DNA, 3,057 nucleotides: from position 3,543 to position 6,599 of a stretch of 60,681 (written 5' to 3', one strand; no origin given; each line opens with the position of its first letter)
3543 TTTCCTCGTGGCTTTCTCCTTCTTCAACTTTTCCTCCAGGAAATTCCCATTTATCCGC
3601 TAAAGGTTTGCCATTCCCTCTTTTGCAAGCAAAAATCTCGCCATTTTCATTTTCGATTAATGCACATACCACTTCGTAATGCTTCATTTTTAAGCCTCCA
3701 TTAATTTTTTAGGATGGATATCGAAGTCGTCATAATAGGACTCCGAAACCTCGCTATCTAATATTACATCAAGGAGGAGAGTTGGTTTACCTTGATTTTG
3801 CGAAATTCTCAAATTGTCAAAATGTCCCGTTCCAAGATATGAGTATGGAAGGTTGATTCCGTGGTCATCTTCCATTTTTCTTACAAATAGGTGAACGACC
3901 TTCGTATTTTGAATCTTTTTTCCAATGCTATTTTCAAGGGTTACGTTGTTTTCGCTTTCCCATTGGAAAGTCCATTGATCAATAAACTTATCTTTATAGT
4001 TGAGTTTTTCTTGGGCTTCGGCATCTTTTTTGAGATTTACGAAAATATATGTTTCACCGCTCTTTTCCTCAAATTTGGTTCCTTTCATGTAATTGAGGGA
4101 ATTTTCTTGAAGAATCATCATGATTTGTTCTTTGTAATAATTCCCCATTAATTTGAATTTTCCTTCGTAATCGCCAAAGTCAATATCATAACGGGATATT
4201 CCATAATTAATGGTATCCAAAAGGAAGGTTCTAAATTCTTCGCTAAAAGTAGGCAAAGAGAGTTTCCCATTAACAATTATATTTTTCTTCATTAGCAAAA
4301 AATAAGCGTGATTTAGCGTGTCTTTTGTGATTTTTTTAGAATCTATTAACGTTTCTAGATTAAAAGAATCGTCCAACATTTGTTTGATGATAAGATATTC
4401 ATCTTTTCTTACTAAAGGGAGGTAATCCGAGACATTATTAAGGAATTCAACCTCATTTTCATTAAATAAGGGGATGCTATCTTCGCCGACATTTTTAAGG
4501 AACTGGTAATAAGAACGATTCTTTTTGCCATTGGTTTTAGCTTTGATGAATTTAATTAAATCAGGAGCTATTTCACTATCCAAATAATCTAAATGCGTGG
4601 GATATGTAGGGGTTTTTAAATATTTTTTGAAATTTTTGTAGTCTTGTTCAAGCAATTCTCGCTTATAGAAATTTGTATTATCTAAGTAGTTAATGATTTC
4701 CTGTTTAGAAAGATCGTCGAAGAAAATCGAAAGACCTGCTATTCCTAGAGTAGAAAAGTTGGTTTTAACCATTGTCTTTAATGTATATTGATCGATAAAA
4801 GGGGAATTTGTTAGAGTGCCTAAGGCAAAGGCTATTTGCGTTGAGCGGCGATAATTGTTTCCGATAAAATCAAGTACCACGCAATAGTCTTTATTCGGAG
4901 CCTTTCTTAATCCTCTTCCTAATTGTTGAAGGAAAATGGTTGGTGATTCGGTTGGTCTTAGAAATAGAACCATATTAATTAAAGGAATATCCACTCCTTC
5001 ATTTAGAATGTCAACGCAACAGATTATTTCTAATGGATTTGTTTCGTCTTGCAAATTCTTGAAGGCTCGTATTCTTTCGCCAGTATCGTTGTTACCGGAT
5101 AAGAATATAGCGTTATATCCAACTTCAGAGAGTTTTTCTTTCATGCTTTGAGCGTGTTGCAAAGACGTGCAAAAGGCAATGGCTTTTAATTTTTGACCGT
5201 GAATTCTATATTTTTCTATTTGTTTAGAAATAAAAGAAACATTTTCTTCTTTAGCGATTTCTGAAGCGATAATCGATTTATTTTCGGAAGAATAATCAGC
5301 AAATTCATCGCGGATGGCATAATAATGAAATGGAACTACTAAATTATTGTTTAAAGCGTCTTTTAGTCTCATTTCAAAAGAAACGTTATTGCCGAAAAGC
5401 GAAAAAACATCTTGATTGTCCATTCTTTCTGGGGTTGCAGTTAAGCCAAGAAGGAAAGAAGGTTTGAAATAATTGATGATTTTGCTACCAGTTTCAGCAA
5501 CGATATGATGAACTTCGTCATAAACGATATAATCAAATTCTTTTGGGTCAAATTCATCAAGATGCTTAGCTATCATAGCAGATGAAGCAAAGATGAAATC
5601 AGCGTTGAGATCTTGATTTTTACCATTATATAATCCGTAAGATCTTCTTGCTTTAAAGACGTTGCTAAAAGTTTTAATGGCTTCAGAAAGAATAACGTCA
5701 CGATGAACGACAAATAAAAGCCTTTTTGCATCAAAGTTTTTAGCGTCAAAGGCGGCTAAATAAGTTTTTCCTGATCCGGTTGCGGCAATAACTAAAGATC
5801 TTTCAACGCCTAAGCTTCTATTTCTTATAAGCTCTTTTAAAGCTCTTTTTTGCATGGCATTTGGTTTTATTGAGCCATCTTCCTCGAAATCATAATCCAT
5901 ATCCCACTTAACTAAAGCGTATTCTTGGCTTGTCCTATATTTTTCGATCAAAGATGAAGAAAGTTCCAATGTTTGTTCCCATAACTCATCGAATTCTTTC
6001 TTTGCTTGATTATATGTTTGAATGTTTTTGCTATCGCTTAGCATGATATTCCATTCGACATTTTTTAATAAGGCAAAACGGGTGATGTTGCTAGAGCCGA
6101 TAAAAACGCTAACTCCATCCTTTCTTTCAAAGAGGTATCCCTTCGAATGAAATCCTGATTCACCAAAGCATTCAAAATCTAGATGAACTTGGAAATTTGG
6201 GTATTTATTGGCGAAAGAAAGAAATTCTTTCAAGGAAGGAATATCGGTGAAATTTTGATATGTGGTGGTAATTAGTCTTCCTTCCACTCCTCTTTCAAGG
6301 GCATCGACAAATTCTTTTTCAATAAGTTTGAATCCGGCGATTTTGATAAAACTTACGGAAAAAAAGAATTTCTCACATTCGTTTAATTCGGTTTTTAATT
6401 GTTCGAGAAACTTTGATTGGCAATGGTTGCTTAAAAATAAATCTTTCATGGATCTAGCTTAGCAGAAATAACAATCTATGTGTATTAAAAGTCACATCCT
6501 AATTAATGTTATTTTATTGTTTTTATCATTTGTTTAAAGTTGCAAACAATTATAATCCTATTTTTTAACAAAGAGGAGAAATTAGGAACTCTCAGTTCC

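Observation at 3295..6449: SauUSI-type modification-dependent restriction enzyme translationally coupled to a MutT-like NUDIX hydrolase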

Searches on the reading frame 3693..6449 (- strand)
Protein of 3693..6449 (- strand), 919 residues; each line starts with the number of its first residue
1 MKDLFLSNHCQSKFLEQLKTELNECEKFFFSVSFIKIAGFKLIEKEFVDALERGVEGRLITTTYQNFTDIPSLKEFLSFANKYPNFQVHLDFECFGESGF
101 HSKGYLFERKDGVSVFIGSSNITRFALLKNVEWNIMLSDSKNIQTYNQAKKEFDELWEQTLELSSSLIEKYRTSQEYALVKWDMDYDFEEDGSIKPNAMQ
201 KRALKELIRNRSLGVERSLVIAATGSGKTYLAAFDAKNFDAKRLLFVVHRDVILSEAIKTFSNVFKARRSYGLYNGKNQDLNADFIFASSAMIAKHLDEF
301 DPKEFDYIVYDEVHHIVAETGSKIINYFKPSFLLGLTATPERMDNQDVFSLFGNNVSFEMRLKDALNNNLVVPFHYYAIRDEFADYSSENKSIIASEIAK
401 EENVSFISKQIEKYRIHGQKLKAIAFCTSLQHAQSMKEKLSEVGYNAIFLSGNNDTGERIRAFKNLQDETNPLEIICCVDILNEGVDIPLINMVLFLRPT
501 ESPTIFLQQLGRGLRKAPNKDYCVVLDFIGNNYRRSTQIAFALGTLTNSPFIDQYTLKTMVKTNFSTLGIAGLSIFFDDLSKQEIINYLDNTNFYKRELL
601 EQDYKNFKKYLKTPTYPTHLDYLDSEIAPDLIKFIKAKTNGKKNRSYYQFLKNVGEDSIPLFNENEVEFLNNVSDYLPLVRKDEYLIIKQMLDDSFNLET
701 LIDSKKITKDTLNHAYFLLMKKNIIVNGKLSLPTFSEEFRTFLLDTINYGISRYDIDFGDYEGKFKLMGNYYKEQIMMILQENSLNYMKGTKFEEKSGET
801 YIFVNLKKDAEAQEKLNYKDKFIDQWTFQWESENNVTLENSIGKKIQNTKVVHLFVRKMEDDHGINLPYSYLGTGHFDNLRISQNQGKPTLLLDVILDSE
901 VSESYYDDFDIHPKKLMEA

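Call 5: search_protein_families(library=pfam, proteins=[window:3693-6449:-], max_evalue=0.01)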
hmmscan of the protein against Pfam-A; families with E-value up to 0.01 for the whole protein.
window:3693-6449:- (919 aa): 6 families
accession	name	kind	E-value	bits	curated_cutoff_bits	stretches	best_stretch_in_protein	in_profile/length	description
PF04851.21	ResIII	-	3.1e-34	118.7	22.5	1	194-342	2-164/164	Type III restriction enzyme, res subunit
PF11907.13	DUF3427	-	5.8e-28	98.4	27.7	1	668-909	31-279/280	Domain of unknown function (DUF3427)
PF00271.37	Helicase_C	-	2.5e-13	50.7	23.5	1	417-515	12-108/110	Helicase conserved C-terminal domain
PF13091.12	PLDc_2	-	2.6e-11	43.9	27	1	41-157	18-132/132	PLD-like domain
PF00270.35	DEAD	-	1.1e-09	38.6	26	1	198-341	2-161/167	DEAD/DEAH box helicase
PF18766.7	SWI2_SNF2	-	8.3e-07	29.3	26.7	1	202-380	4-194/221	SWI2/SNF2 ATPase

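Call 7: search_protein_families(library=ncbifam, proteins=[window:3693-6449:-], max_evalue=0.01)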
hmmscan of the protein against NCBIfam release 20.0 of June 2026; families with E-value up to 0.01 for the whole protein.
window:3693-6449:- (919 aa): 14 families
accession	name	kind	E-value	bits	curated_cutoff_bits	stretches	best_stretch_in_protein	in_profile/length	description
NF046051.1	restrict_EcoAI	equivalog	9.1e-33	113.6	550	1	152-530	112-530/768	EcoAI/FtnUII family type I restriction enzme subunit R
NF053632.1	heli_RadD_YejH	equivalog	1e-25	90.1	720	1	200-533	7-359/573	DNA repair helicase RadD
TIGR04095.1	dnd_restrict_1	equivalog_domain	8.2e-21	74.5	600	2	442-529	311-396/451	DNA phosphorothioation system restriction enzyme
NF008521.0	PRK11448.1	equivalog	4.7e-12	44.8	729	1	405-519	683-803/1123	type I restriction-modification system endonuclease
NF045503.1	repair_heli_XPB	equivalog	1.1e-09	37.4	610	1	195-495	183-486/548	DNA repair helicase XPB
NF003673.1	PRK05298.1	equivalog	4e-08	32.1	743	1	406-498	431-519/653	excinuclease ABC subunit UvrB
NF008394.0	PRK11192.1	equivalog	6e-07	28.6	507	1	419-515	246-340/441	ATP-dependent RNA helicase SrmB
NF010337.0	PRK13766.1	equivalog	6.7e-07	27.8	610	1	406-518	356-470/781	Hef nuclease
TIGR00631.1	uvrb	equivalog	8.9e-07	27.5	750.1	0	422-497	445-518/658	excinuclease ABC subunit UvrB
NF008744.0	PRK11776.1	equivalog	1.8e-06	26.8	524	1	402-526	228-345/460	ATP-dependent RNA helicase DbpA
TIGR00603.1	rad25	subfamily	0.001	17.4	328.7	1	293-346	366-419/734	DNA repair helicase rad25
NF038319.1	DISARM_DrmC_I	equivalog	0.0068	16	133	0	41-143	121-224/236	DISARM system phospholipase D-like protein DrmC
NF007882.0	PRK10590.1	equivalog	0.0076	15.2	743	0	424-516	249-339/456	ATP-dependent RNA helicase RhlE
NF053636.1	DDHlcsCsdAPsy1082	equivalog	0.0094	14.5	890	0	422-495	245-316/512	DEAD/DEAH box helicase CsdA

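Call 8: search_protein_families(library=padloc, proteins=[window:3693-6449:-], max_evalue=0.01)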
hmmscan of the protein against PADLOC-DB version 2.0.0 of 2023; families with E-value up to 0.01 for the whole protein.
window:3693-6449:- (919 aa): 24 families
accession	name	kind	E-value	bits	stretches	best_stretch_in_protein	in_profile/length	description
PDLC03658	mREase_IV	-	2.1e-116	387.8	2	6-709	32-728/953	Type IV methyl-directed restriction enzyme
PDLC03659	mREase_IV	-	4.3e-87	291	2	16-535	38-571/945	Type IV methyl-directed restriction enzyme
PDLC02707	PbeA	-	8e-37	125.2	1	97-529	134-630/672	PbeA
PDLC02704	PbeA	-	2.9e-25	86.9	3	432-530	549-645/682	PbeA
PDLC03047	REase_I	-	5.2e-21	72.1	2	189-384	337-538/1107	Type I restriction enzyme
PDLC03049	REase_I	-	3.8e-20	69.5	1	184-528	155-538/807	Type I restriction enzyme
PDLC02706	PbeA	-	2.5e-18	64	2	448-529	596-672/722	PbeA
PDLC02705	PbeA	-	1.8e-12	44.3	2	416-531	521-635/691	PbeA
PDLC02703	PbeA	-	1.5e-10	38.4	1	306-386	368-453/626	PbeA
PDLC03597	REase_MTase_IIG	-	5.5e-10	35.4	1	466-525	540-604/1646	Type IIG restriction enzyme-methyltransferase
PDLC03829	ZacB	-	1.1e-07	29.2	1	93-172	293-362/586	-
PDLC02614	DrmC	-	1.4e-05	23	1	44-144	50-142/153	DrmC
PDLC02859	DpdF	-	6.5e-05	19.6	1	421-568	318-467/545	DpdF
PDLC02503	BrxHI|BrxHII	-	0.00015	18.2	1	407-552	238-374/698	BrxHI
PDLC03042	REase_I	-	0.00016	17.2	1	436-520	748-834/1170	Type I restriction enzyme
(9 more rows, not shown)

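Call 9: search_solved_structures(query=window:3693-6449:-, max_evalue=0.001, show_alignments=1)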
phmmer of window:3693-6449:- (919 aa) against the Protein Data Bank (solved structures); distinct sequences matched with E-value up to 0.001: 29.
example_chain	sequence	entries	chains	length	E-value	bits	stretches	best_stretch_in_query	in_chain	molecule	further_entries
7clg_A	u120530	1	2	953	1.8e-117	396.9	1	6-906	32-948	Putative helicase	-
3h1t_A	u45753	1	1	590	3.1e-19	71.8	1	195-531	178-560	Type I site-specific restriction-modification system, R (Restriction) subunit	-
6jde_B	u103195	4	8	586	7.9e-17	63.9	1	218-534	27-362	Putative DNA repair helicase RadD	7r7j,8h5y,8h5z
6p66_A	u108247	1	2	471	1e-11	46.9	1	206-347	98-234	DNA repair protein RAD25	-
2fwr_A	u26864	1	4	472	1e-11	46.9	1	206-347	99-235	DNA repair protein RAD25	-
6p4f_A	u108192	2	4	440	1.7e-11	46.2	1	157-352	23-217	DNA-dependent ATPase XPBII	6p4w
5tnu_A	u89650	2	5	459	2e-11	46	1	157-352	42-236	DNA-dependent ATPase XPBII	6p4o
2fz4_A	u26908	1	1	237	7.3e-08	34.2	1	206-346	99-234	DNA repair protein RAD25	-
7dtj_A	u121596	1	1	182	1.6e-07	33.1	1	422-515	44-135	ATP-dependent RNA helicase cgh-1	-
9gy7_E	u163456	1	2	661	4.4e-06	28.3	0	428-536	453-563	UvrABC system protein B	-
6f9s_A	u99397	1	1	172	5.1e-06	28.1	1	422-514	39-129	Probable ATP-dependent RNA helicase DDX6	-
4crw_B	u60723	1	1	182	5.9e-06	27.9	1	422-515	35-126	PROBABLE ATP-DEPENDENT RNA HELICASE DDX6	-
2wax_A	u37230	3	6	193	6.7e-06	27.7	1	422-514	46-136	ATP-DEPENDENT RNA HELICASE DDX6 | Probable ATP-dependent RNA helicase DDX6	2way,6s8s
1s2m_A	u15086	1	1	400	1.6e-05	26.4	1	422-515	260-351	Putative ATP-dependent RNA helicase DHH1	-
4bru_A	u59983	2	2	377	1.6e-05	26.4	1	422-515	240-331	ATP-DEPENDENT RNA HELICASE DHH1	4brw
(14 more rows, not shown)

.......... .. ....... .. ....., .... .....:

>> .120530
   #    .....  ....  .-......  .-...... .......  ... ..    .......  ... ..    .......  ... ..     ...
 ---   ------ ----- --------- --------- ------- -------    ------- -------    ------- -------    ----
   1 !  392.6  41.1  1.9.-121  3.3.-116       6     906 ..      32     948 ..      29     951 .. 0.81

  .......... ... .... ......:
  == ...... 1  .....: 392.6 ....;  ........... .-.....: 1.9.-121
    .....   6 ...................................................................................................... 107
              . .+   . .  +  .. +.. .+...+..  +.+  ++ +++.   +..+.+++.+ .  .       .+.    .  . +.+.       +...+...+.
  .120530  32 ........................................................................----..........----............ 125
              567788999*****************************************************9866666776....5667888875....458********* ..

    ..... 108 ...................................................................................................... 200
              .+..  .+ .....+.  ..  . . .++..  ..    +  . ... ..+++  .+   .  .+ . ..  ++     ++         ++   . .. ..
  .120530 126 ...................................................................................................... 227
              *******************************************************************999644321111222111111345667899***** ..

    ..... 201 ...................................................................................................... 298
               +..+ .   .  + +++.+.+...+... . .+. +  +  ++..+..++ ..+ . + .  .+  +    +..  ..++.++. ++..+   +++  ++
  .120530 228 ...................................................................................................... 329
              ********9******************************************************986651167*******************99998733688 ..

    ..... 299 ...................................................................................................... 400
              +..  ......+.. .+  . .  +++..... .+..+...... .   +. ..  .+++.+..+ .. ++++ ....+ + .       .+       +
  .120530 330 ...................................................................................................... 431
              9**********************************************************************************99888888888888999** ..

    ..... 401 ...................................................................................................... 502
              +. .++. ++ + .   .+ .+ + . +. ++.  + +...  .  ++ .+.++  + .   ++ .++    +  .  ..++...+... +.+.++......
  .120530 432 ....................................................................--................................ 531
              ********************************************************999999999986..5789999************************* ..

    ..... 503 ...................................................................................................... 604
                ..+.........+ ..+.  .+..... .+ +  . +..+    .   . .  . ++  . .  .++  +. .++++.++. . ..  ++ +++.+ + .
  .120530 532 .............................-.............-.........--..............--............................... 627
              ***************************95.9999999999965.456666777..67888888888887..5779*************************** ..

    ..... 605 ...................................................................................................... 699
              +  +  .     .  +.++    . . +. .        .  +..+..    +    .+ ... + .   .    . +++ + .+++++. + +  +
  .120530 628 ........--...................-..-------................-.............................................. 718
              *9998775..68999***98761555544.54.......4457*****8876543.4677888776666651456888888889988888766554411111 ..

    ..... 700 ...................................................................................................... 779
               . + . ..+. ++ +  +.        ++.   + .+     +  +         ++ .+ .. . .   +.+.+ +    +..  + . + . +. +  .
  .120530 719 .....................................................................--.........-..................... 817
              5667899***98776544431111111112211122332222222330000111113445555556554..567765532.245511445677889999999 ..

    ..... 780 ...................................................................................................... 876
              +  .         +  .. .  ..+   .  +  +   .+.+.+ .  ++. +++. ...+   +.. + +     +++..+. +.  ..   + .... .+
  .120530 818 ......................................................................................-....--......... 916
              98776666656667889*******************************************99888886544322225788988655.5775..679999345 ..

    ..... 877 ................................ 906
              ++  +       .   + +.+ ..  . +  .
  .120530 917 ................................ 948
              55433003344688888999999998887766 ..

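Call 18: find_homologous_proteins(query=window:3693-6449:-, max_evalue=1e-10)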
Query window:3693-6449:- (919 aa): 7574 proteins with E <= 1e-10 among 8000 candidates; the best 120 are listed.
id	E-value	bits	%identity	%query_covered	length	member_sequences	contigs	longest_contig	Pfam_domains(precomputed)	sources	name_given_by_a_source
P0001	0.0e+0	2031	98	100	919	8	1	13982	PF00270.36,PF13091.13,PF11907.14,PF18766.8,PF00271.38,PF04851.22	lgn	-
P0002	0.0e+0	1756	83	100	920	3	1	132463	PF00270.36,PF13091.13,PF11907.14,PF18766.8,PF00271.38,PF04851.22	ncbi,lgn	-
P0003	0.0e+0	1674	79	100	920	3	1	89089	PF00270.36,PF13091.13,PF11907.14,PF18766.8,PF00271.38,PF04851.22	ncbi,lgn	-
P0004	0.0e+0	1392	68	99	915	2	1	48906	PF00270.36,PF13091.13,PF11907.14,PF18766.8,PF00271.38,PF08812.17,PF04851.22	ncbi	-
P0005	0.0e+0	1387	67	99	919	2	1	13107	PF00270.36,PF13091.13,PF11907.14,PF00271.38,PF04851.22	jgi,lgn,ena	jgi:superfamily II DNA or RNA helicase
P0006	0.0e+0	1370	66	99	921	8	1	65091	PF00270.36,PF13091.13,PF11907.14,PF18766.8,PF00271.38,PF04851.22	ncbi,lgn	-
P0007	0.0e+0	1368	65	99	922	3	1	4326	PF00270.36,PF13091.13,PF11907.14,PF18766.8,PF00271.38,PF04851.22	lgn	-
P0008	0.0e+0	1359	65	99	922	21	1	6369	PF00270.36,PF13091.13,PF11907.14,PF00271.38,PF04851.22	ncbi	-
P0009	0.0e+0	1224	59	99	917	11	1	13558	PF00270.36,PF13091.13,PF11907.14,PF00271.38,PF04851.22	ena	-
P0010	0.0e+0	1218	60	99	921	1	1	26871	PF00270.36,PF13091.13,PF11907.14,PF18766.8,PF00271.38,PF04851.22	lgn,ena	-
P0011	0.0e+0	1218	60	99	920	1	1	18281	PF00270.36,PF13091.13,PF11907.14,PF18766.8,PF00271.38,PF04851.22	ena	-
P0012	0.0e+0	1217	60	99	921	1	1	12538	PF00270.36,PF13091.13,PF11907.14,PF18766.8,PF00271.38,PF04851.22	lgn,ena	-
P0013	0.0e+0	1216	60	99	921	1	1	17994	PF00270.36,PF13091.13,PF11907.14,PF18766.8,PF00271.38,PF04851.22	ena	-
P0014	0.0e+0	1216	61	99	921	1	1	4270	PF00270.36,PF13091.13,PF11907.14,PF18766.8,PF00271.38,PF04851.22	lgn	-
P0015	0.0e+0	1215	60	99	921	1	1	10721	PF00270.36,PF13091.13,PF11907.14,PF18766.8,PF00271.38,PF04851.22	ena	-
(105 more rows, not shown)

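Call 20: find_related_loci(query=A1, collection=genome_contigs, flank=5000)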
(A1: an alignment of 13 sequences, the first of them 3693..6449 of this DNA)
Query A1 (919 aa) in genome_contigs; peptide patterns used: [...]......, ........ (x = any residue, [..] = any of these).
600 stretches matched a pattern (row limit reached: there are more); 548 encode a relative of the query (tblastn E <= 1e-3); the best 80 are kept; 80 distinct loci.
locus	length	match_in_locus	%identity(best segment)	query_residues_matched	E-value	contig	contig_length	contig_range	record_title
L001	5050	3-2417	93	115-919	0e+0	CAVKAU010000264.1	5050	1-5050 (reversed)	bacterium isolate H07658-L1_cleanbin_000015 genome assembly, contig: Spades_H07658-L1_contig_4162, whole genome shotgun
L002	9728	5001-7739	68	1-911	0e+0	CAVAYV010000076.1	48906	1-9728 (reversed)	bacterium isolate H07662-L1_cleanbin_000003 genome assembly, contig: Spades_H07662-L1_contig_18, whole genome shotgun se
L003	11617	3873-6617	66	4-915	0e+0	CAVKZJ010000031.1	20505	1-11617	bacterium isolate H07658-L1_cleanbin_000008 genome assembly, contig: Spades_H07658-L1_contig_565, whole genome shotgun s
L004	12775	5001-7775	59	1-918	0e+0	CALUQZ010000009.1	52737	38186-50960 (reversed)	MAG: uncultured Acholeplasmatales bacterium isolate BRZ_SB__bin101 genome assembly, contig: BRZ_SB__NODE_790_length_5273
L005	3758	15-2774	58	1-911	0e+0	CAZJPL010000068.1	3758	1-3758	MAG TPA_asm: uncultured Anaeroplasmataceae bacterium isolate SRP141132_co4_122 genome assembly, contig: NODE_29691_lengt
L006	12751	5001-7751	56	1-911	0e+0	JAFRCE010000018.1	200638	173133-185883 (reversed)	MAG: Solobacterium sp. isolate RGIG2362 Goat_Ileum-2__c172503, whole genome shotgun sequence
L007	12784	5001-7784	57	1-919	0e+0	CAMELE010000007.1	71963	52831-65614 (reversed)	MAG: uncultured Mollicutes bacterium isolate SRR11489748_bin.2_metaWRAP_v1.3_MAG genome assembly, contig: ERZ11466799.19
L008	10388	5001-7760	56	1-911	0e+0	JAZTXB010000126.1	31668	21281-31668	MAG: Bacilli bacterium isolate T1900045331_YK20190020.MAGScoT_cleanbin_000028 SGB_6528_k141_2622305, whole genome shotgu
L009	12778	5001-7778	56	1-916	0e+0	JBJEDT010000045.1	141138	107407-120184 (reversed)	MAG: Bacilli bacterium isolate LOHA10_bin.022 NODE_6_length_141138_cov_20.309144, whole genome shotgun sequence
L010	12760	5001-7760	56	1-911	0e+0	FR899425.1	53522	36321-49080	Mycoplasma sp. CAG:472 genomic scaffold, scf133, whole genome shotgun sequence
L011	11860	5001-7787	56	1-919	0e+0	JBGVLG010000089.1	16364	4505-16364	MAG: Anaeroplasma sp. isolate fecal_MAG_287 fecal_MAG_287_contig_0089, whole genome shotgun sequence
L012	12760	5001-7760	55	1-911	0e+0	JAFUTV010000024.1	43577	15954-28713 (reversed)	MAG: Bacilli bacterium isolate RGIG4820 Roe_deer_Reticulum.Co__c623349, whole genome shotgun sequence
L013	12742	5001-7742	56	1-914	0e+0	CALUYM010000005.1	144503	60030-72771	MAG: uncultured Anaeroplasmataceae bacterium isolate BRZ_QB__bin29 genome assembly, contig: BRZ_QB__NODE_92_length_14450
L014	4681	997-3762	56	1-915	0e+0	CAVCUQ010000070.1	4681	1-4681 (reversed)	uncultured Eubacteriales bacterium isolate H07666-L1_cleanbin_000014 genome assembly, contig: Spades_H07666-L1_contig_12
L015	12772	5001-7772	54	1-915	0e+0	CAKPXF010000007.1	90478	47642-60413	MAG: uncultured Bacilli bacterium isolate REFINED_METABAT215_TOP10_CONTIGS_1500_ASSEMBLY_K77_MERGED__Nepal_MoBio_Fiber-H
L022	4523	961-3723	50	5-911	0e+0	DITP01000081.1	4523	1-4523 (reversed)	MAG TPA_asm: Acholeplasmataceae bacterium UBA6181 UBA6181_contig_282323, whole genome shotgun sequence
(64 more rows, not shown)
